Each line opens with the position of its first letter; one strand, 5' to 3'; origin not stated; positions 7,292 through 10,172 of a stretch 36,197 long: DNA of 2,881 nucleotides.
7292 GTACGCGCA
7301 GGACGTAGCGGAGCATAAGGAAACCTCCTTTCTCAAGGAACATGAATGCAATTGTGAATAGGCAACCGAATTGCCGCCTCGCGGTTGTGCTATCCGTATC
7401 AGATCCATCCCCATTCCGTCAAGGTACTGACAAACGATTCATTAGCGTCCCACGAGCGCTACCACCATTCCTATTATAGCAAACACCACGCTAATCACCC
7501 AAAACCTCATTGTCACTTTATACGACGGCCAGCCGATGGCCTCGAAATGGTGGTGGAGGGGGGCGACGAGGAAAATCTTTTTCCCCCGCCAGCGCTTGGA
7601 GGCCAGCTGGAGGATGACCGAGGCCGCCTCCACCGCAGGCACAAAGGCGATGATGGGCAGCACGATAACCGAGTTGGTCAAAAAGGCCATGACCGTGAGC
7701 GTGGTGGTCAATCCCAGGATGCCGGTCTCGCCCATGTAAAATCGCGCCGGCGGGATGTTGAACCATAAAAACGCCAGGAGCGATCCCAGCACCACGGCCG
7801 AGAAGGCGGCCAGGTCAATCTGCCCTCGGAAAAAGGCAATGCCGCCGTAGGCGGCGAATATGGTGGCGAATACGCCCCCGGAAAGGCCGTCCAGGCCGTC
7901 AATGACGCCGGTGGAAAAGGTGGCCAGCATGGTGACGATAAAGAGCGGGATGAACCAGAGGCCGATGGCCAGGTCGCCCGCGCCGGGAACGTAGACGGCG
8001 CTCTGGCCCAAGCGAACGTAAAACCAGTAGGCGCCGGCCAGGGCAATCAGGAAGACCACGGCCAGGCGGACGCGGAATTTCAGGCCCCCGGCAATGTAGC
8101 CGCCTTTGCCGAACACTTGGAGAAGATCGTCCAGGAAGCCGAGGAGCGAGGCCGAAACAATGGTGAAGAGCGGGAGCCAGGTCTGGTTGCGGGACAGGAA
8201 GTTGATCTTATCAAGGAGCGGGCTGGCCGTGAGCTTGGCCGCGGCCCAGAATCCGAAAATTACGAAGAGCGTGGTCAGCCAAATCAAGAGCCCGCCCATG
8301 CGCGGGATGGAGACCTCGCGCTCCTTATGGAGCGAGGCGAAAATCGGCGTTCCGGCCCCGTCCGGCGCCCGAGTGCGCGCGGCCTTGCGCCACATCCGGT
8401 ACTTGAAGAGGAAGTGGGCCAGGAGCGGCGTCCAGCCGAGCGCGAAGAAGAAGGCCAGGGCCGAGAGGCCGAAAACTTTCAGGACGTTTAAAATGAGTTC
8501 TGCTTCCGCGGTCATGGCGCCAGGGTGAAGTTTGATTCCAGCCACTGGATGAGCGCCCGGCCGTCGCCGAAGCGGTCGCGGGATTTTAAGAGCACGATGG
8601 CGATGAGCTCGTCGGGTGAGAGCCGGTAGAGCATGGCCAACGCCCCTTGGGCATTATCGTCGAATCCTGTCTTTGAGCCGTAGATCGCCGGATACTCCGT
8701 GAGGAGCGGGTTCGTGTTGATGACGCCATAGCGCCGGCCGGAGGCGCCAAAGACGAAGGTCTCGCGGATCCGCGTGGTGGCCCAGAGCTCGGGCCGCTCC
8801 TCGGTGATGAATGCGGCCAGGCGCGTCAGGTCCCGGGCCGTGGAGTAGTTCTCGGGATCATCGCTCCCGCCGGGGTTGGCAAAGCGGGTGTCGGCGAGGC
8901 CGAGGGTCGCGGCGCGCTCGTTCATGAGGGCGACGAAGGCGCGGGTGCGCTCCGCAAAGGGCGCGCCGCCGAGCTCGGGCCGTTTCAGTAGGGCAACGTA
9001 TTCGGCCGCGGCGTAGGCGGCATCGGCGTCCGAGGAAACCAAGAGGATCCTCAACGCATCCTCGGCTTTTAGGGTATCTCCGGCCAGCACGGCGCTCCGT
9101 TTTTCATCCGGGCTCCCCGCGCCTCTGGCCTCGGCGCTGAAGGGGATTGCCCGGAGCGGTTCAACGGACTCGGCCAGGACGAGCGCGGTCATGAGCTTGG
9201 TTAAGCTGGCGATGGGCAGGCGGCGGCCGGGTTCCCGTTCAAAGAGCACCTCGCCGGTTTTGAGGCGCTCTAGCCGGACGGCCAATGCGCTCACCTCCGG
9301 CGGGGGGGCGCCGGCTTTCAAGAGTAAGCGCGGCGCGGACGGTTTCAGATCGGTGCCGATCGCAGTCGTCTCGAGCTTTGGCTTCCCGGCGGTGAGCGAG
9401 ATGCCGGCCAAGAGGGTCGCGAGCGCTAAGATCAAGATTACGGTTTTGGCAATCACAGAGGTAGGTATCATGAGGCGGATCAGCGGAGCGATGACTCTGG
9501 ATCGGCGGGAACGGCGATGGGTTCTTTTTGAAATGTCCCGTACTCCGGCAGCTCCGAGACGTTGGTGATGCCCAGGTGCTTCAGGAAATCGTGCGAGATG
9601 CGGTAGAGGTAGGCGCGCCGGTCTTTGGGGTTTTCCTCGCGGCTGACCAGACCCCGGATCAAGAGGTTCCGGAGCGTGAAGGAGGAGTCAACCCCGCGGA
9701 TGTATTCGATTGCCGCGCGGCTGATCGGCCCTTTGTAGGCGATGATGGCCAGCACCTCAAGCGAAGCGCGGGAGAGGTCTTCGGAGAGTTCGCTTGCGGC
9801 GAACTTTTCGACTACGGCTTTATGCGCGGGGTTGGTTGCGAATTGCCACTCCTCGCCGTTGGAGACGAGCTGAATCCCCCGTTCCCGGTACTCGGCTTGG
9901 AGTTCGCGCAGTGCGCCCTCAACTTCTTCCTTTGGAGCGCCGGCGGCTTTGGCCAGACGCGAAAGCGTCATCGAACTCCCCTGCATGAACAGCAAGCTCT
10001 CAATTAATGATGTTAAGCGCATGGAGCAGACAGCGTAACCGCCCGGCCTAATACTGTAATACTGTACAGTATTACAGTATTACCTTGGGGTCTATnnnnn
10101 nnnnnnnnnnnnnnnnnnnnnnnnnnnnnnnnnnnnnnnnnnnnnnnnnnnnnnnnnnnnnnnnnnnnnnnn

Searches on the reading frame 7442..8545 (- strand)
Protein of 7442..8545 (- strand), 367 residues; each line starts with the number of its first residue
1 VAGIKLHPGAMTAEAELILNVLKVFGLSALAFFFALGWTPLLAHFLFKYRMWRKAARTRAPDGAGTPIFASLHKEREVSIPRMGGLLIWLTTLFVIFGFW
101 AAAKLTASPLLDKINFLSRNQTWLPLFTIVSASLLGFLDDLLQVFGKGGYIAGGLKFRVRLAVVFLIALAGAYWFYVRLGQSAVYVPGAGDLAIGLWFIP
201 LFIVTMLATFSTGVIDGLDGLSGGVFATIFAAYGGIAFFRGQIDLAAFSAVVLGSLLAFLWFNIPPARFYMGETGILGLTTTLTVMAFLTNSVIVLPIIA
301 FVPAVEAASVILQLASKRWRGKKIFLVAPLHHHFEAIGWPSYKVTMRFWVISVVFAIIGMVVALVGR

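Call 10: search_protein_families(library=pfam, proteins=[window:7442-8545:-])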
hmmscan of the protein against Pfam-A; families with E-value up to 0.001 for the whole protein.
window:7442-8545:- (367 aa): 1 family
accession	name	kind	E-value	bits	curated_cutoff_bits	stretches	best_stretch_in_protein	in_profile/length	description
PF00953.26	Glycos_transf_4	-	2e-20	73.8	27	1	125-288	4-157/160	Glycosyl transferase family 4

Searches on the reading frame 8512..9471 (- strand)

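Call 10: search_protein_families(library=pfam, proteins=[window:8512-9471:-])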
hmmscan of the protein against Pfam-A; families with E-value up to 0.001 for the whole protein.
window:8512-9471:- (319 aa): 2 families
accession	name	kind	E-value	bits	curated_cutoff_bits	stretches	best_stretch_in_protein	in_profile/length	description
PF00768.25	Peptidase_S11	-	1.4e-35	123.3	27.6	1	57-294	7-235/239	D-alanyl-D-alanine carboxypeptidase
PF13354.11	Beta-lactamase2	-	0.00011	22.1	22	0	67-159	4-98/214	Beta-lactamase enzyme family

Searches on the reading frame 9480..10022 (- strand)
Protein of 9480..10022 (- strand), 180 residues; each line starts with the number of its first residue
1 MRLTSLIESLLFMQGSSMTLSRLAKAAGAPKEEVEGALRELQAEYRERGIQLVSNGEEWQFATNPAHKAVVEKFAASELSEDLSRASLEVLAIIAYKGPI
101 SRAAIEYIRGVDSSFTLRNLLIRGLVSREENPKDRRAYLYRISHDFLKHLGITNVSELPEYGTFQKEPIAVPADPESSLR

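Call 10: search_protein_families(library=pfam, proteins=[window:9480-10022:-])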
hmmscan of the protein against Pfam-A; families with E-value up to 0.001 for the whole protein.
window:9480-10022:- (180 aa): 3 families
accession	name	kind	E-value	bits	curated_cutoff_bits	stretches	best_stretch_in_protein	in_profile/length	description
PF04079.22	SMC_ScpB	-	4.8e-46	156.7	27.4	1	6-160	2-159/160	Segregation and condensation complex subunit ScpB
PF01047.28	MarR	-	8.4e-05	22.8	24.6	1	83-137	1-58/59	MarR family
PF12802.13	MarR_2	-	0.00014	22.4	27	0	82-137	2-61/61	MarR family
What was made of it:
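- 9480..10022 (-): scpB, directly downstream of the palindrome-bracketed gene (context). Pfam SMC_ScpB (call 10).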
